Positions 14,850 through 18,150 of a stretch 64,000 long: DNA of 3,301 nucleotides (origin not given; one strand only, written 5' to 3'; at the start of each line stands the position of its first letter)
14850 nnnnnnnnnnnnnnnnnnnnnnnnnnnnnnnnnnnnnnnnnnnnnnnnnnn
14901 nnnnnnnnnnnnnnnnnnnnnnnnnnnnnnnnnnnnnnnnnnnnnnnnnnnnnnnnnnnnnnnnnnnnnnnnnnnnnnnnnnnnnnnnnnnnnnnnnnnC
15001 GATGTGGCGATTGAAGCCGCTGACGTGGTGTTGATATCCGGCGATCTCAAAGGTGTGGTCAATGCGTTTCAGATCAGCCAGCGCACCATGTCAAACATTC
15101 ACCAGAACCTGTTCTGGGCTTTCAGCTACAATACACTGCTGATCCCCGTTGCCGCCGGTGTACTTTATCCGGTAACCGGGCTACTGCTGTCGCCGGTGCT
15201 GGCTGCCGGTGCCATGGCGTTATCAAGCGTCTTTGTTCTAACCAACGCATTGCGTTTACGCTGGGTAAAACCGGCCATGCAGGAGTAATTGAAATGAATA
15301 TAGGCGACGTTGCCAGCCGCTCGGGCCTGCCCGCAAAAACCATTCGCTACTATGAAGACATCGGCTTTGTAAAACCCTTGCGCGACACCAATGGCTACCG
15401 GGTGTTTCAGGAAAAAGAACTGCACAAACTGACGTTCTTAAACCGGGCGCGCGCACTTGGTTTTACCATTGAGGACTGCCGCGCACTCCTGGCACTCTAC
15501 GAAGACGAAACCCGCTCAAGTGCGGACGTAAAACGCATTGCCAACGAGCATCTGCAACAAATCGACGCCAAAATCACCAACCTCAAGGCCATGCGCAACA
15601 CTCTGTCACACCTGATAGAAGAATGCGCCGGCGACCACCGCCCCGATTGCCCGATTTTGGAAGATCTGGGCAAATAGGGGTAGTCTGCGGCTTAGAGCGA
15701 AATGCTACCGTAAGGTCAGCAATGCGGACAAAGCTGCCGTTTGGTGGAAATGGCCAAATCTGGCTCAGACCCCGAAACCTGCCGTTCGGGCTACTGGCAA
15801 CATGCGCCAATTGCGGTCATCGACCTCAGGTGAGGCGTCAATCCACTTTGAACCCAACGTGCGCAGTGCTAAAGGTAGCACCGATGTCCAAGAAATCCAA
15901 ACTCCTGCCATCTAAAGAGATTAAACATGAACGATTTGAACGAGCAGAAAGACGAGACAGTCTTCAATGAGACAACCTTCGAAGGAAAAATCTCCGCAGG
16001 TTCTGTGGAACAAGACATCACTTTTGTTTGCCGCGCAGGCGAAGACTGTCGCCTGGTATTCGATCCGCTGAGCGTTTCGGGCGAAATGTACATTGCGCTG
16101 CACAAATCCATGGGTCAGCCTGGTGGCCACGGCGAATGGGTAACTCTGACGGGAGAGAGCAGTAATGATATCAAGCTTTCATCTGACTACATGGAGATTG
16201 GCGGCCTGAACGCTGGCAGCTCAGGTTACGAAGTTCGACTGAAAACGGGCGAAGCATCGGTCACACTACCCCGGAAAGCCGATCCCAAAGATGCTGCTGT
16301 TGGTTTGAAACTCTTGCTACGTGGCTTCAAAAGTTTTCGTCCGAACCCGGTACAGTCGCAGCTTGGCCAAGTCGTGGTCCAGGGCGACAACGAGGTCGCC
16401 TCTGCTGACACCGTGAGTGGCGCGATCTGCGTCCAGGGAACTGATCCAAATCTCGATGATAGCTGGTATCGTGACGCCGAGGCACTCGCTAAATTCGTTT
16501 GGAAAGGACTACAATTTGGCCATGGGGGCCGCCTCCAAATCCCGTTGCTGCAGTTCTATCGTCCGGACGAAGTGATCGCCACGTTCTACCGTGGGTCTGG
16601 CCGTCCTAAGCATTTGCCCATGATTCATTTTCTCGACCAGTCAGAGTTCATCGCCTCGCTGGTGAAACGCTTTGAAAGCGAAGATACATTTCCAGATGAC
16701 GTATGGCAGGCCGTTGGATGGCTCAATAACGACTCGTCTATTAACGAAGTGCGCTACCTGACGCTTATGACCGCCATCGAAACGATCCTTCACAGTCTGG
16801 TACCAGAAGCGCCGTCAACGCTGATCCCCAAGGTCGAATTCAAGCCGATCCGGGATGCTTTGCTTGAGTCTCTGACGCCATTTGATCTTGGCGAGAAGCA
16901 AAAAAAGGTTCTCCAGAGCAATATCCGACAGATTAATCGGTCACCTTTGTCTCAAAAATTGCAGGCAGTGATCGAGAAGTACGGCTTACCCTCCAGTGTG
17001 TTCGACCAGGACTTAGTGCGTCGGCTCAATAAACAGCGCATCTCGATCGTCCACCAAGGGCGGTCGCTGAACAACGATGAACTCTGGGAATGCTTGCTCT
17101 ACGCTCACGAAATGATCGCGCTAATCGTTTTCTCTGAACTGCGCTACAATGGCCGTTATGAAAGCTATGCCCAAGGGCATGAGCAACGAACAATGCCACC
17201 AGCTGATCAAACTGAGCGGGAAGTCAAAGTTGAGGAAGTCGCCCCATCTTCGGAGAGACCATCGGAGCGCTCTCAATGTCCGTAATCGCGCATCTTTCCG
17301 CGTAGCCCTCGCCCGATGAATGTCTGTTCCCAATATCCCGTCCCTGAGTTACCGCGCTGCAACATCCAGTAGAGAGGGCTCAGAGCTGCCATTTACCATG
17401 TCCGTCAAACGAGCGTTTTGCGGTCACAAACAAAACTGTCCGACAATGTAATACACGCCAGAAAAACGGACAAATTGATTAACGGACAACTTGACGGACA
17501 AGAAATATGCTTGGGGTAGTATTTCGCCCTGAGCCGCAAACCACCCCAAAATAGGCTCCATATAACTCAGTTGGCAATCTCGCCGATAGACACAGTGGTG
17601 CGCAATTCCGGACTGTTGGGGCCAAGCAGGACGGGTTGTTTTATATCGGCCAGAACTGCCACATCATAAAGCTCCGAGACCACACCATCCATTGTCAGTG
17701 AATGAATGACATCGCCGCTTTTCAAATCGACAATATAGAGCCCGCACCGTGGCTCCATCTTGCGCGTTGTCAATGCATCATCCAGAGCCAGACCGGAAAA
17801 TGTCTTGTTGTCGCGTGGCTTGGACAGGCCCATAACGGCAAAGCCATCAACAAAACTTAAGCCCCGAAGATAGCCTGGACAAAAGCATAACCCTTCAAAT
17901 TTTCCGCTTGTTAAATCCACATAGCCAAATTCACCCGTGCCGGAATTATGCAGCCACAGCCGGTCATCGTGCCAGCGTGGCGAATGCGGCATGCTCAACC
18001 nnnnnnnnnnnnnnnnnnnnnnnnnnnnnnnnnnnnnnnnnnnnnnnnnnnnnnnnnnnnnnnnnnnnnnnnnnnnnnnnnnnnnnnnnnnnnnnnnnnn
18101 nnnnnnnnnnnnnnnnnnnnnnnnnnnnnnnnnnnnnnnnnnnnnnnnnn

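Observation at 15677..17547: Orphan HEPN-motif gene bracketed by 34-bp inverted repeats, inserted after the copper operon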

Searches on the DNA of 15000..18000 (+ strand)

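Call 10: search_rna_families(source=window, start=15000, end=18000, threshold=evalue, max_evalue=1)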
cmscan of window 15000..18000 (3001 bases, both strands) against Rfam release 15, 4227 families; matches with E-value up to 1: 0.
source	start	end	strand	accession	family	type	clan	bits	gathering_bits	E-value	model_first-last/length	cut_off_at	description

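Call 69: search_dna_similar(query=window:17290-17560:+, collection=plasmids, mode=distant, max_evalue=0.01, max_rows=30)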
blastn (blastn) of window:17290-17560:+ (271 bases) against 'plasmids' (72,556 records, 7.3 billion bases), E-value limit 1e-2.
No match.

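Call 70: search_dna_similar(query=window:15660-15930:+, collection=plasmids, mode=distant, max_evalue=0.01, max_rows=30)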
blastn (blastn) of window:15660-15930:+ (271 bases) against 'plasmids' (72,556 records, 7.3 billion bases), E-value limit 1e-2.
No match.

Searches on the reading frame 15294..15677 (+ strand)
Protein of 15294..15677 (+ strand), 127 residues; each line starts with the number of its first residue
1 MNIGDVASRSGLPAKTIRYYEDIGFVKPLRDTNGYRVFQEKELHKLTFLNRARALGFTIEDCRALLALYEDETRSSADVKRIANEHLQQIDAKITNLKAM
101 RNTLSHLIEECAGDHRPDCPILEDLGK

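Call 5: search_protein_families(library=pfam, proteins=[window:15294-15677:+], max_evalue=1)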
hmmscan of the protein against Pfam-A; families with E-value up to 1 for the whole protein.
window:15294-15677:+ (127 aa): 3 families
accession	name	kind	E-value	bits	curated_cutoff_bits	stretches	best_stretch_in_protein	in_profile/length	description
PF09278.17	MerR-DNA-bind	-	5.9e-21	75.3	25.4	1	43-107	1-65/65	MerR, DNA binding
PF13411.12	MerR_1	-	5.9e-16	58.8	21.6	1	1-67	1-67/69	MerR HTH family regulatory protein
PF00376.29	MerR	-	3.5e-13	49.6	28.2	1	2-38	1-38/38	MerR family regulatory protein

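Call 13: find_encoding_contigs(protein=window:15294-15677:+, flank=6000, max_places=10)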
Protein window:15294-15677:+ (127 aa): no gene with exactly this product is on record in the collection.
